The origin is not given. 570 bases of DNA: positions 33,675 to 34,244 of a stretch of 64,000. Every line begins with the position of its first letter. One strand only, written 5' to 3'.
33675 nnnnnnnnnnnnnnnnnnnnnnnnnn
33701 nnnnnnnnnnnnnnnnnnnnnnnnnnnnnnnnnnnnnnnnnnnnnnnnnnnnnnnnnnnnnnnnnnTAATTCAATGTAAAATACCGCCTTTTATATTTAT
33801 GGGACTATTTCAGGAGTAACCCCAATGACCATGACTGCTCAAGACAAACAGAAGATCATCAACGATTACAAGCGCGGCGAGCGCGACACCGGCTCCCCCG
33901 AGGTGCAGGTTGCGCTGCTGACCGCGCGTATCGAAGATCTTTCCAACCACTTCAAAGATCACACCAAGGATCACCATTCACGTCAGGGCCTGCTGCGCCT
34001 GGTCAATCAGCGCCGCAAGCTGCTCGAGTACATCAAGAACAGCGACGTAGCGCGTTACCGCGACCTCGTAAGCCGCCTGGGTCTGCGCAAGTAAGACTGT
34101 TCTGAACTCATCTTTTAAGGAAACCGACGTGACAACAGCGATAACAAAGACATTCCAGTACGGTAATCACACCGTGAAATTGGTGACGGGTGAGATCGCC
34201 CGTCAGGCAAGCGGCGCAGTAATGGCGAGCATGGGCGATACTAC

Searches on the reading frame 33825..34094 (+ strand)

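Call 20: search_protein_families(library=pfam, proteins=[window:33825-34094:+], max_evalue=0.001)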
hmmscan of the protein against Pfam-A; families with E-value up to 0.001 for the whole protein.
window:33825-34094:+ (89 aa): 1 family
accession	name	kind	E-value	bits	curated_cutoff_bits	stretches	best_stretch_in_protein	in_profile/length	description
PF00312.27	Ribosomal_S15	-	1.7e-34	118.2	31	1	8-88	1-81/81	Ribosomal protein S15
